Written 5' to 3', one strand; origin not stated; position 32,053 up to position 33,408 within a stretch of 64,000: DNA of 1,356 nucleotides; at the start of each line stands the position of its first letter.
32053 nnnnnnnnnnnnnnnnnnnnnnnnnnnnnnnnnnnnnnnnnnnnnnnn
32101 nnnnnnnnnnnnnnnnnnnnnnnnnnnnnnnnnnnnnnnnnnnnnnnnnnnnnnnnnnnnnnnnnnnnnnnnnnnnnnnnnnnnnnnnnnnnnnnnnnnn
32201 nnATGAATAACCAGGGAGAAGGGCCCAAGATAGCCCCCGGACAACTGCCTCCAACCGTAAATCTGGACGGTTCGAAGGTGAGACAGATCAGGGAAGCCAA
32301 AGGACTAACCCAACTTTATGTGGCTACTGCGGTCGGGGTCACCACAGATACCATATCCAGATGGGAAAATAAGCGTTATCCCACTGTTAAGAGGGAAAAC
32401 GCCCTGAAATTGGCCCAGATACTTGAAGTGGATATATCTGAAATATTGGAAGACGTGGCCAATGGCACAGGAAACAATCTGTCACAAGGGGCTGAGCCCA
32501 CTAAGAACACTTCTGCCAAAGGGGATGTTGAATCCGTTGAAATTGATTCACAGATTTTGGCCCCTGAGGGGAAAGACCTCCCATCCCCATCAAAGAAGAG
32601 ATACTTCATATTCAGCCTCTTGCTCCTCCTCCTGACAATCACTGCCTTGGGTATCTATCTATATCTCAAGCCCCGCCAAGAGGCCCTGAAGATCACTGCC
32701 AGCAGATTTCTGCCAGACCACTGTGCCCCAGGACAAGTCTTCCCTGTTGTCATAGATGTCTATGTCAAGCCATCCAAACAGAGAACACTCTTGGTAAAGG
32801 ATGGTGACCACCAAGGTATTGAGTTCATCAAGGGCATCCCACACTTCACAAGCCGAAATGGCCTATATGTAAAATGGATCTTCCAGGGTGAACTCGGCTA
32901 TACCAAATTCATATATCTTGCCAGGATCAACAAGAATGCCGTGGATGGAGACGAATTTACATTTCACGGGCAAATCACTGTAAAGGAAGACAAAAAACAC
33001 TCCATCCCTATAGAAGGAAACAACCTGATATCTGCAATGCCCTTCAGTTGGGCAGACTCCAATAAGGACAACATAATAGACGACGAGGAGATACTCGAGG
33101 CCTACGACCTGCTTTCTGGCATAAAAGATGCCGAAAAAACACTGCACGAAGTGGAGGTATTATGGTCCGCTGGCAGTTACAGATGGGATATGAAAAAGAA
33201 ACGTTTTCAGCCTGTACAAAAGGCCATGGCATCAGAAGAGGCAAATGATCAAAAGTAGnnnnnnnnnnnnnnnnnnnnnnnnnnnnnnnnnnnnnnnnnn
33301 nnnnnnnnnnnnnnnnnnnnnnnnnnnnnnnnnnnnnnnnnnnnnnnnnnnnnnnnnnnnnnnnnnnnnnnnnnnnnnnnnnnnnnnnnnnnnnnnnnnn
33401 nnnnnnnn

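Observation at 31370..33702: Membrane-tethered XRE regulator with EF-hand-like periplasmic domain, a paralogous secreted partner and a divergent c7 cytochrome operon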

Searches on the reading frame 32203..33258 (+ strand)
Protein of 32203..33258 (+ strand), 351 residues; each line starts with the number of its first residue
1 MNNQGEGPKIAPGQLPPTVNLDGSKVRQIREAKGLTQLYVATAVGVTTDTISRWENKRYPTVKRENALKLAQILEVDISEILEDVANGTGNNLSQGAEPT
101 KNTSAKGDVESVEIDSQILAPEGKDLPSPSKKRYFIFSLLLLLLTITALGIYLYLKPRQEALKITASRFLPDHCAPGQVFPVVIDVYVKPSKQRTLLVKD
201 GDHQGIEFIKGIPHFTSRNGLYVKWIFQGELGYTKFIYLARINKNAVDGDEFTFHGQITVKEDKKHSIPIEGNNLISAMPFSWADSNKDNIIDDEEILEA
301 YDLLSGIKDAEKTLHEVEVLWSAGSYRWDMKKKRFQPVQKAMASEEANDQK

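Call 3: search_protein_families(library=pfam, proteins=[window:32203-33258:+], max_evalue=1)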
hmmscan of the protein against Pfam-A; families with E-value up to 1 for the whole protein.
window:32203-33258:+ (351 aa): 6 families
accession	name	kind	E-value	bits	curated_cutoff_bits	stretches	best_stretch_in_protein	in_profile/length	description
PF01381.28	HTH_3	-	3.4e-12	46.7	23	1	26-81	1-55/55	Helix-turn-helix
PF13560.12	HTH_31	-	2.2e-09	37.9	27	1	24-80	4-60/64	Helix-turn-helix domain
PF12844.13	HTH_19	-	1.4e-08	34.9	30.2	1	23-82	1-59/64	Helix-turn-helix domain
PF13443.12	HTH_26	-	9.3e-07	29.5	22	1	26-86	2-62/63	Cro/C1-type HTH DNA-binding domain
PF00356.27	LacI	-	0.032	14.5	27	1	40-75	5-39/46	Bacterial regulatory proteins, lacI family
PF15731.11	MqsA_antitoxin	-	0.15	12.6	30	1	19-75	67-121/131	Antitoxin component of bacterial toxin-antitoxin system, MqsA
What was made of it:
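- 32203..33258 (+): Membrane-anchored XRE-family regulator, 351 aa. HTH_3 E 3.4e-12 (call 3).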

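Call 4: search_protein_families(library=ncbifam, proteins=[window:32203-33258:+], max_evalue=1)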
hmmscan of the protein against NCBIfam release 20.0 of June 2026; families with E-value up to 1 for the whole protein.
window:32203-33258:+ (351 aa): 15 families
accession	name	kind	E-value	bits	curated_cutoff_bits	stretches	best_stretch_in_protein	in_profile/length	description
TIGR03830.1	CxxCG_CxxCG_HTH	subfamily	1.5e-07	31.2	61.8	1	21-70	65-115/127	type II TA system antitoxin MqsA family protein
NF041951.1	phage_RstR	subfamily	8.8e-07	29.2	80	1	25-85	6-65/108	RstR family transcriptional repressor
NF003162.0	PRK04140.1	equivalog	1.6e-06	27.4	263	1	19-87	124-190/317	transcriptional regulator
TIGR03070.1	couple_hipB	subfamily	2e-05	24.5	71.65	1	23-57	4-38/58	type II toxin-antitoxin system Y4mF family antitoxin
NF047542.1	telomere_Tap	equivalog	0.00038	19.3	600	1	27-68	23-65/695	telomere-associated protein Tap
NF041265.1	NadS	equivalog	0.00047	20.4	60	1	25-64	34-74/94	NadS family protein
NF040522.1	VC1465_fam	subfamily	0.00058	19.9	70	1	27-61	2-36/111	VC1465 family Xer recombination activation factor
NF047948.1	male_kill_WMK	equivalog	0.0012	18.4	300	1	22-87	163-227/300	WO male-killing family protein Wmk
TIGR00270.2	TIGR00270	equivalog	0.0017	18.2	110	1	24-85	78-138/159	multiprotein bridging factor aMBF1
NF007257.0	PRK09706.1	subfamily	0.002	18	101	1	23-76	7-59/135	transcriptional repressor DicA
NF007481.0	PRK10072.1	equivalog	0.0024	18.3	110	1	25-72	37-82/96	HTH-type transcriptional regulator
NF007271.0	PRK09726.1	equivalog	0.0028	17.6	79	1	26-78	17-68/88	type II toxin-antitoxin system antitoxin HipB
NF052239.1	antitox_spr1629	equivalog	0.0087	15.2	335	1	23-79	4-59/377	spr1629 family repressor/antitoxin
NF007408.0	PRK09943.1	equivalog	0.0093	15.5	211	1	23-84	9-69/185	HTH-type transcriptional regulator PuuR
NF041575.1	antitoxPezA_Strep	equivalog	0.01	15.8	290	1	23-58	3-38/158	type II toxin-antitoxin system antitoxin PezA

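Call 6: find_homologous_proteins(query=window:32203-33258:+, max_evalue=0.001)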
Query window:32203-33258:+ (351 aa): 1830 proteins with E <= 0.001 among 5010 candidates; the best 120 are listed.
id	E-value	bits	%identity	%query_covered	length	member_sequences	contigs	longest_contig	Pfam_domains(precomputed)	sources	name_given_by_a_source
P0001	1.4e-232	789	100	100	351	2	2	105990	PF12844.14,PF01381.29,PF13560.13,PF13443.13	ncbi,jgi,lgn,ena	-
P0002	2.3e-153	528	70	100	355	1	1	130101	PF12844.14,PF01381.29,PF13560.13,PF13443.13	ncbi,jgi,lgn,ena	-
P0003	7.4e-137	474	64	99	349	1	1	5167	PF01381.29,PF13560.13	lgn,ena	-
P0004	9.0e-137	474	65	97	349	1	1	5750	PF12844.14,PF01381.29,PF13560.13,PF13443.13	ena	-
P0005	1.5e-135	470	62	99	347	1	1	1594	PF01381.29,PF13560.13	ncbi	-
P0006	9.4e-133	460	63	99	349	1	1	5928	PF01381.29,PF13560.13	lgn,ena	-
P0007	5.8e-130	451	61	97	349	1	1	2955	PF01381.29,PF13560.13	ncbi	-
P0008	4.3e-123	429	58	99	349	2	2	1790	PF12844.14,PF01381.29,PF13560.13,PF13443.13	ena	-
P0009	9.9e-122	424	59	99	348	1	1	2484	PF12844.14,PF01381.29,PF13560.13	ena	-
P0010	1.3e-120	421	58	99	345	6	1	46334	PF12844.14,PF01381.29,PF13560.13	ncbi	-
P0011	1.9e-119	417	56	99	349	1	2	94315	PF12844.14,PF01381.29,PF13560.13,PF13443.13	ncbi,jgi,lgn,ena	-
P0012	9.1e-105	368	54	96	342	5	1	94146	PF12844.14,PF01381.29,PF13560.13,PF13443.13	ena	-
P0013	5.3e-92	326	49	93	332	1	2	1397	PF12844.14,PF01381.29,PF13560.13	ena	-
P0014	9.8e-84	299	45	95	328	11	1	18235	PF12844.14,PF01381.29,PF13560.13,PF13443.13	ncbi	-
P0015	5.6e-83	297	46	92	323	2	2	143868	PF12844.14,PF01381.29,PF13560.13,PF13443.13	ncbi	-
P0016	1.3e-82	296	46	93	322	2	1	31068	PF12844.14,PF01381.29,PF13560.13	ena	-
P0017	1.5e-82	295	45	94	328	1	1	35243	PF12844.14,PF01381.29,PF13560.13,PF13443.13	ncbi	-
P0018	4.8e-82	294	46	92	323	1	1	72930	PF12844.14,PF01381.29,PF13560.13,PF13443.13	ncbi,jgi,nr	ncbi:MAG: helix-turn-helix domain-containing protein [Thermodesulfobacteria bacterium]|nr:helix-turn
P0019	5.6e-82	294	45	94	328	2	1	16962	PF12844.14,PF01381.29,PF13560.13,PF13443.13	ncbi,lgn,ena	-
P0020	1.3e-81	292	43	93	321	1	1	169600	PF12844.14,PF01381.29,PF13560.13,PF13443.13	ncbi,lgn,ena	-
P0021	2.4e-80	288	44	94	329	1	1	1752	PF12844.14,PF01381.29,PF13560.13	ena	-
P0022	1.4e-79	286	45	94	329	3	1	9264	PF12844.14,PF01381.29,PF13560.13,PF13443.13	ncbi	-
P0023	1.4e-78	282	44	93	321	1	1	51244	PF12844.14,PF01381.29,PF13560.13,PF13443.13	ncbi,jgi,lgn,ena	-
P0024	4.9e-77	277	44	93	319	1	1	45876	PF12844.14,PF01381.29,PF13560.13,PF13443.13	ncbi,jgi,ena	-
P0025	5.0e-77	277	47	92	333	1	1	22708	PF12844.14,PF01381.29,PF13560.13,PF13443.13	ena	-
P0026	6.9e-76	273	44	91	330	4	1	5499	PF12844.14,PF01381.29,PF13560.13,PF13443.13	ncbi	-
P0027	5.5e-75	271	43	95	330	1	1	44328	PF12844.14,PF01381.29,PF13560.13,PF13443.13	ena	-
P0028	7.4e-75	270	42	93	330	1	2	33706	PF12844.14,PF01381.29,PF13560.13,PF13443.13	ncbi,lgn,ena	-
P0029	1.3e-69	253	39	96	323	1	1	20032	PF12844.14,PF01381.29,PF13560.13,PF13443.13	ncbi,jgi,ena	-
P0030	1.3e-67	246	41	92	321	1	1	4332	PF12844.14,PF01381.29,PF13560.13,PF13443.13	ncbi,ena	-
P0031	1.1e-65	240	41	90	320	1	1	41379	PF01381.29,PF13560.13,PF13443.13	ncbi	-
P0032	1.5e-65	239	43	93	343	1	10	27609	PF12844.14,PF01381.29,PF13560.13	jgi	jgi:transcriptional regulator with XRE-family HTH domain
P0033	6.0e-64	234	40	95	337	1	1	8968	PF12844.14,PF01381.29,PF13560.13,PF13443.13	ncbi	-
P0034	7.1e-64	234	39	92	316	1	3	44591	PF12844.14,PF01381.29,PF13560.13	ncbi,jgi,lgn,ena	-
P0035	1.0e-63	233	40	92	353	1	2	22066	PF01381.29,PF13560.13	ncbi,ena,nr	ncbi:MAG TPA: XRE family transcriptional regulator [Thermodesulfobacteriaceae bacterium]|nr:XRE fami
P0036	1.0e-63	233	41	90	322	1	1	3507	PF12844.14,PF01381.29,PF13560.13,PF13443.13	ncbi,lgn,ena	-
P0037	1.6e-63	233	38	90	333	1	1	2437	PF12844.14,PF01381.29,PF13560.13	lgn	-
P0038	2.8e-63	232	40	93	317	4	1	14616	PF12844.14,PF01381.29,PF13560.13,PF13443.13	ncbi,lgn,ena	-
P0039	3.2e-63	232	38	94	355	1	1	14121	PF12844.14,PF01381.29,PF13560.13,PF13443.13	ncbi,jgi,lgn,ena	-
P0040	7.1e-63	231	39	91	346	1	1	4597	PF12844.14,PF01381.29,PF13560.13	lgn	-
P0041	8.4e-63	230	41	91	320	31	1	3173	PF12844.14,PF01381.29,PF13560.13,PF13443.13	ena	-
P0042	1.0e-62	230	39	92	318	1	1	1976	PF12844.14,PF01381.29,PF13560.13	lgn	-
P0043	1.1e-62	230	42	91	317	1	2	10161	PF12844.14,PF01381.29,PF13560.13,PF13443.13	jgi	jgi:transcriptional regulator with XRE-family HTH domain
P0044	3.7e-62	228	42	91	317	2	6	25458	PF12844.14,PF01381.29,PF13560.13,PF13443.13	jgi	jgi:transcriptional regulator with XRE-family HTH domain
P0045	5.5e-62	228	36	99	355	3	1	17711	PF12844.14,PF01381.29,PF13560.13,PF13443.13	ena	-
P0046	8.2e-62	227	39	93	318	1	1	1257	PF12844.14,PF01381.29,PF13560.13,PF13443.13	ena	-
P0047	8.5e-62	227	39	91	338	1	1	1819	PF12844.14,PF01381.29,PF13560.13,PF13443.13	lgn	-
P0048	1.5e-61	226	41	91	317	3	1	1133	PF12844.14,PF01381.29,PF13560.13,PF13443.13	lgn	-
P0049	1.6e-61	226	42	91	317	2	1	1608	PF12844.14,PF01381.29,PF13560.13,PF13443.13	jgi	jgi:transcriptional regulator with XRE-family HTH domain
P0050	2.0e-61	226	40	91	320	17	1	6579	PF12844.14,PF01381.29,PF13560.13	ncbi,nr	ncbi:MAG: helix-turn-helix transcriptional regulator [Deltaproteobacteria bacterium]|nr:helix-turn-h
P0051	3.5e-61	225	41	91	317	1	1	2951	PF12844.14,PF01381.29,PF13560.13,PF13443.13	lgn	-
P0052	5.6e-61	224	40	91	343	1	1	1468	PF12844.14,PF01381.29,PF13560.13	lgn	-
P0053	5.6e-61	224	41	91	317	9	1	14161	PF12844.14,PF01381.29,PF13560.13,PF13443.13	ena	-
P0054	7.5e-61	224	41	91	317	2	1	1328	PF12844.14,PF01381.29,PF13560.13,PF13443.13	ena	-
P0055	9.8e-61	224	38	93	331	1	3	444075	PF12844.14,PF01381.29,PF13560.13,PF13443.13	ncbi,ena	-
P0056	1.1e-60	223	42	91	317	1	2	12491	PF12844.14,PF01381.29,PF13560.13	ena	-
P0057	2.0e-60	223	38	91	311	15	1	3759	PF12844.14,PF01381.29,PF13560.13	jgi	jgi:transcriptional regulator with XRE-family HTH domain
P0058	2.1e-60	223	36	92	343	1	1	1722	PF12844.14,PF01381.29,PF13560.13,PF13443.13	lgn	-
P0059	4.2e-60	222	42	91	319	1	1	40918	PF01381.29,PF13560.13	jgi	jgi:transcriptional regulator with XRE-family HTH domain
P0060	5.5e-60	221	38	92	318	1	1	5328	PF01381.29,PF13443.13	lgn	-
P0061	5.6e-60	221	69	17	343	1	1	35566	PF12844.14,PF01381.29,PF13560.13,PF13443.13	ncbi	-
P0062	7.2e-60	221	41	90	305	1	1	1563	PF12844.14,PF01381.29,PF13560.13,PF13443.13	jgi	jgi:transcriptional regulator with XRE-family HTH domain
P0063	7.4e-60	221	41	91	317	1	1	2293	PF12844.14,PF01381.29,PF13560.13,PF13443.13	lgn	-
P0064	7.7e-60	221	42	91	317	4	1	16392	PF01381.29,PF13560.13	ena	-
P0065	8.1e-60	221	40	91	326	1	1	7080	PF12844.14,PF01381.29,PF13560.13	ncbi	-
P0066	9.1e-60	220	40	91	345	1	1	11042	PF01381.29,PF13560.13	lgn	-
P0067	1.1e-59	220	38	92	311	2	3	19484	PF12844.14,PF01381.29,PF13560.13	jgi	jgi:transcriptional regulator with XRE-family HTH domain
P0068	1.1e-59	220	41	91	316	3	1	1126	PF12844.14,PF01381.29,PF13560.13,PF13443.13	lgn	-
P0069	1.2e-59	220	37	92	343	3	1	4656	PF12844.14,PF01381.29,PF13560.13,PF13443.13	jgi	jgi:transcriptional regulator with XRE-family HTH domain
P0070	1.3e-59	220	39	94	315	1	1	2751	PF12844.14,PF01381.29,PF13560.13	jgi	jgi:transcriptional regulator with XRE-family HTH domain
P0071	2.1e-59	219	40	94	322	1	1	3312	PF12844.14,PF01381.29,PF13560.13,PF13443.13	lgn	-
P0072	2.4e-59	219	40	90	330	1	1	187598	PF12844.14,PF01381.29,PF13560.13,PF13443.13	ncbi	-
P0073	2.5e-59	219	40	90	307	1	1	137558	PF12844.14,PF01381.29,PF13560.13,PF13443.13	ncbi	-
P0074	2.6e-59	219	38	92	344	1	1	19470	PF12844.14,PF01381.29,PF13560.13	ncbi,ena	-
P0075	2.9e-59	219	38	93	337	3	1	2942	PF12844.14,PF01381.29,PF13560.13,PF13443.13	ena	-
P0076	3.1e-59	219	39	93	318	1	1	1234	PF12844.14,PF01381.29,PF13560.13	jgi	-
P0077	3.2e-59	219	37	91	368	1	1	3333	PF12844.14,PF01381.29,PF13560.13,PF13443.13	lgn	-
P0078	4.0e-59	218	38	92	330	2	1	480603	PF12844.14,PF01381.29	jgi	-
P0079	4.9e-59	218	38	92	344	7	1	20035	PF12844.14,PF01381.29,PF13560.13,PF13443.13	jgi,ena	-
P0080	6.0e-59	218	38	92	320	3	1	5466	PF12844.14,PF01381.29,PF13560.13,PF13443.13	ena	-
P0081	7.1e-59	218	40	93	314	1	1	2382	PF12844.14,PF01381.29,PF13560.13,PF13443.13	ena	-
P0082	7.5e-59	217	37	91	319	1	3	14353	PF12844.14,PF01381.29,PF13560.13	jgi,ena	-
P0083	8.0e-59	217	41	91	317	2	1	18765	PF12844.14,PF01381.29,PF13560.13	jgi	jgi:transcriptional regulator with XRE-family HTH domain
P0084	8.3e-59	217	41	91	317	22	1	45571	PF12844.14,PF01381.29,PF13560.13,PF13443.13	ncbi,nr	ncbi:MAG: helix-turn-helix domain-containing protein [Deltaproteobacteria bacterium]|nr:helix-turn-h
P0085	1.1e-58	217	40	90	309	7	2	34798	PF12844.14,PF01381.29,PF13560.13,PF13443.13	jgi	-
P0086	1.6e-58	216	36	95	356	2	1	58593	PF12844.14,PF01381.29,PF13560.13,PF13443.13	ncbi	-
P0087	1.7e-58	216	39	90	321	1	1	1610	PF12844.14,PF01381.29,PF13560.13,PF13443.13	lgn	-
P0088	1.8e-58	216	38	90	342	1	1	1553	PF12844.14,PF01381.29,PF13560.13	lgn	-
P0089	1.8e-58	216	75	15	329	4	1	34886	PF12844.14,PF01381.29,PF13560.13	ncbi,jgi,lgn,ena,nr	ncbi:MAG: helix-turn-helix domain-containing protein [Desulfobulbaceae bacterium]|nr:helix-turn-heli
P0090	1.8e-58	216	38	91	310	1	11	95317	PF12844.14,PF01381.29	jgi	jgi:transcriptional regulator with XRE-family HTH domain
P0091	1.9e-58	216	38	93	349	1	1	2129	PF12844.14,PF01381.29,PF13560.13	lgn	-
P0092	2.2e-58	216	39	90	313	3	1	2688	PF12844.14,PF01381.29,PF13560.13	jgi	-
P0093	3.4e-58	215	38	90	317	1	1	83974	PF12844.14,PF01381.29,PF13560.13,PF13443.13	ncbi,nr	ncbi:MAG: helix-turn-helix transcriptional regulator [Desulfobulbaceae bacterium]|nr:helix-turn-heli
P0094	4.0e-58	215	39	91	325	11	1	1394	PF12844.14,PF01381.29,PF13560.13,PF13443.13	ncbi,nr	ncbi:MAG: helix-turn-helix domain-containing protein [Desulfobulbaceae bacterium]|nr:helix-turn-heli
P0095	4.4e-58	215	37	89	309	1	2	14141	PF12844.14,PF01381.29,PF13560.13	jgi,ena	-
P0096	4.8e-58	215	40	90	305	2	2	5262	PF12844.14,PF01381.29,PF13560.13,PF13443.13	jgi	jgi:transcriptional regulator with XRE-family HTH domain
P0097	5.2e-58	215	38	91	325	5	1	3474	PF01381.29,PF13560.13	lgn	-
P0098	5.5e-58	215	38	91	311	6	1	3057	PF12844.14,PF01381.29,PF13560.13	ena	-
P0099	5.6e-58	215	36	93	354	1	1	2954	PF12844.14,PF01381.29,PF13443.13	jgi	-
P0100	5.6e-58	215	37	90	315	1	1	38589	PF12844.14,PF01381.29,PF13560.13,PF13443.13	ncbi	-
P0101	6.6e-58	214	40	90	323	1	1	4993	PF12844.14,PF01381.29,PF13560.13,PF13443.13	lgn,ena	-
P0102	8.5e-58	214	69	19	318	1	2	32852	PF01381.29,PF13560.13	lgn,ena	-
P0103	9.7e-58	214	36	90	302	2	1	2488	PF12844.14,PF01381.29,PF13560.13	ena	-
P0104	1.3e-57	213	35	92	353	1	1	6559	PF12844.14,PF01381.29,PF13560.13,PF13443.13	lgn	-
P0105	1.4e-57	213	39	90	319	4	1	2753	PF12844.14,PF01381.29,PF13560.13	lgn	-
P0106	1.7e-57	213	38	91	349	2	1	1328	PF12844.14,PF01381.29,PF13560.13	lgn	-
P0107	1.7e-57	213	36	92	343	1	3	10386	PF12844.14,PF01381.29,PF13560.13,PF13443.13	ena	-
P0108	2.3e-57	213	40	92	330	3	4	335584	PF12844.14,PF01381.29,PF13560.13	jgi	-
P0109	2.4e-57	213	35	91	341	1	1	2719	PF12844.14,PF01381.29,PF13560.13,PF13443.13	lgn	-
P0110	2.6e-57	212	37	90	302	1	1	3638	PF12844.14,PF01381.29,PF13560.13,PF13443.13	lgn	-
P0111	3.2e-57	212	39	90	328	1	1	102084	PF12844.14,PF01381.29,PF13560.13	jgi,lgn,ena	-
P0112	3.4e-57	212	38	90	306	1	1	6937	PF01381.29,PF13560.13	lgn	-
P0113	3.5e-57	212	37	91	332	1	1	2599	PF12844.14,PF01381.29,PF13560.13,PF13443.13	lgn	-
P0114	3.7e-57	212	38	92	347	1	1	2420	PF12844.14,PF01381.29,PF13560.13,PF13443.13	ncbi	-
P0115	3.9e-57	212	38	89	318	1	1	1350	PF12844.14,PF01381.29,PF13443.13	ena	-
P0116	4.1e-57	212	39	92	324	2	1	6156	PF12844.14,PF01381.29,PF13560.13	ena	-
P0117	4.4e-57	212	35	91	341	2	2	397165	PF12844.14,PF01381.29,PF13560.13,PF13443.13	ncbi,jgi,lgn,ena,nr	ncbi:MAG: helix-turn-helix domain-containing protein [Proteobacteria bacterium]|nr:helix-turn-helix 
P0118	4.5e-57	212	38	91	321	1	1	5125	PF01381.29,PF13560.13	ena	-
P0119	5.3e-57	211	39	91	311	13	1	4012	PF12844.14,PF01381.29,PF13560.13,PF13443.13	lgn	-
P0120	5.6e-57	211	36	92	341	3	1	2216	PF12844.14,PF01381.29,PF13560.13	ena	-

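Call 7: find_encoding_contigs(protein=P0002, flank=6000, max_places=2)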
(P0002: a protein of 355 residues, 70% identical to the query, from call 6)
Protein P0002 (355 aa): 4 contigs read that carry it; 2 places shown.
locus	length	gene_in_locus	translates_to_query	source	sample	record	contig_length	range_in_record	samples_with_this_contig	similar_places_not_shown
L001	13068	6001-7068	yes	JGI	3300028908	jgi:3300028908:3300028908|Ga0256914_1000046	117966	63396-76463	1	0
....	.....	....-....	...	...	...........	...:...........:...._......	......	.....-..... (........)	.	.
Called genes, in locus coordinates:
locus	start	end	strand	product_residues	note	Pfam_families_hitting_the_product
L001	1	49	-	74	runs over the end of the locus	-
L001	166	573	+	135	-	PF04020:Phage_holin_4_2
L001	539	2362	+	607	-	PF01058:Oxidored_q6, PF00374:NiFeSe_Hases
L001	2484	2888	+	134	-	PF01741:MscL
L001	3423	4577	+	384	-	-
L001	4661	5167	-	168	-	-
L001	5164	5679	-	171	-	PF02085:Cytochrom_CIII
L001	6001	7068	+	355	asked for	PF12844:HTH_19, PF13560:HTH_31, PF01381:HTH_3, PF13443:HTH_26 (weak)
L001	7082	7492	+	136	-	-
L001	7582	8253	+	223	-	PF01865:PhoU_div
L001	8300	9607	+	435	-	PF01384:PHO4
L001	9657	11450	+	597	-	PF08439:Peptidase_M3_N, PF01432:Peptidase_M3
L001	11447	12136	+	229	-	PF00588:SpoU_methylase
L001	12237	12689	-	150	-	PF13237:Fer4_10 (faint), PF12837:Fer4_6 (faint), PF12838:Fer4_7 (weak), PF13247:Fer4_11, PF12838:Fer4_7, PF13187:Fer4_9 (weak), PF00037:Fer4 (weak), PF12797:Fer4_2 (weak)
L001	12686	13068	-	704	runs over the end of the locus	PF04879:Molybdop_Fe4S4, PF00384:Molybdopterin, PF01568:Molydop_binding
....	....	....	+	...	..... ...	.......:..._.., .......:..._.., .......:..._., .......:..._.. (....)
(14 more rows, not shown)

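Call 8: find_encoding_contigs(protein=P0011, flank=6000, max_places=2)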
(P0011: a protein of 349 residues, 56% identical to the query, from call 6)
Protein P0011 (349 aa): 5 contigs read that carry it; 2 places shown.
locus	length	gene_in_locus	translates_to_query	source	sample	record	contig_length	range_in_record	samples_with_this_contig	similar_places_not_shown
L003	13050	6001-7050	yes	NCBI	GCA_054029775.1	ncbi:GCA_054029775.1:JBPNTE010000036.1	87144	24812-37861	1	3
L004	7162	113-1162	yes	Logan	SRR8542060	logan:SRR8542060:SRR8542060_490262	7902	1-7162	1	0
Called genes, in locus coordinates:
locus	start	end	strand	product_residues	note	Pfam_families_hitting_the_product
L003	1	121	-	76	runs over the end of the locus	-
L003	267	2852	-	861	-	PF02861:Clp_N, PF13191:AAA_16, PF23569:NBD_SMAX1, PF00004:AAA, PF17871:AAA_lid_9, PF00004:AAA, PF07724:AAA_2, PF07728:AAA_5, +13 more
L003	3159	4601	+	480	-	-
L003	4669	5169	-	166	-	-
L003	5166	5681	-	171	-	PF02085:Cytochrom_CIII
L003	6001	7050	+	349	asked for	PF01381:HTH_3, PF12844:HTH_19, PF13443:HTH_26 (weak), PF13560:HTH_31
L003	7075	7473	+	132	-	-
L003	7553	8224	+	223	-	PF01865:PhoU_div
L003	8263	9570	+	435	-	PF01384:PHO4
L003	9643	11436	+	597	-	PF08439:Peptidase_M3_N, PF01432:Peptidase_M3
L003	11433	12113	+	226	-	PF00588:SpoU_methylase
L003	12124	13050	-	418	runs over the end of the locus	PF02308:MgtC, PF13194:DUF4010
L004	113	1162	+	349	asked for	PF01381:HTH_3, PF12844:HTH_19, PF13443:HTH_26 (weak), PF13560:HTH_31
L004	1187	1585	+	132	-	-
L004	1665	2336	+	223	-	PF01865:PhoU_div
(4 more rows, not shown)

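Call 9: find_encoding_contigs(protein=P0020, flank=6000, max_places=2)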
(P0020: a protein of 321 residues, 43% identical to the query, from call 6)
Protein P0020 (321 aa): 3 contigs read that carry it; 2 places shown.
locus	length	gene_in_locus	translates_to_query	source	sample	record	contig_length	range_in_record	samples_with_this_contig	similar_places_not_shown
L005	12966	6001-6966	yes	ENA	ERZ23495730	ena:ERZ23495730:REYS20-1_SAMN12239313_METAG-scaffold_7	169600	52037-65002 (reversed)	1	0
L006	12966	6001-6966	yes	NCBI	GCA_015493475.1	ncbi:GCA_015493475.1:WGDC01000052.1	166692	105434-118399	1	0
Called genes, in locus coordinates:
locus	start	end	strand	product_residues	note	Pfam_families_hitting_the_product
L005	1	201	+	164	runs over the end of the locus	-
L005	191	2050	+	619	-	PF03717:PBP_dimer, PF00905:Transpeptidase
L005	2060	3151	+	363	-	PF01098:FTSW_RODA_SPOVE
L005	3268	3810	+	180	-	PF04493:Endonuclease_5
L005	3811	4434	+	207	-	PF05724:TPMT, PF05175:MTS (weak), PF13489:Methyltransf_23, PF13847:Methyltransf_31, PF08241:Methyltransf_11, PF08242:Methyltransf_12, PF13649:Methyltransf_25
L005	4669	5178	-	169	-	-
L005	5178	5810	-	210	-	PF02085:Cytochrom_CIII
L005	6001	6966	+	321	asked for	PF01381:HTH_3, PF12844:HTH_19, PF13443:HTH_26 (weak), PF13560:HTH_31 (weak)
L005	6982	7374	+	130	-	-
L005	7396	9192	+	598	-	PF08439:Peptidase_M3_N, PF01432:Peptidase_M3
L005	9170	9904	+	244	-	PF00588:SpoU_methylase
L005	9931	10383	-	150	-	PF13237:Fer4_10 (faint), PF13247:Fer4_11, PF12838:Fer4_7, PF13187:Fer4_9 (weak), PF00037:Fer4, PF12797:Fer4_2 (weak), PF12837:Fer4_6 (weak)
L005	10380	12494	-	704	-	PF04879:Molybdop_Fe4S4, PF00384:Molybdopterin, PF01568:Molydop_binding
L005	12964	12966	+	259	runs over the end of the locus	PF13645:YkuD_2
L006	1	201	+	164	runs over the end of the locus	-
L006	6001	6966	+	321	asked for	PF01381:HTH_3, PF12844:HTH_19, PF13443:HTH_26 (weak), PF13560:HTH_31 (weak)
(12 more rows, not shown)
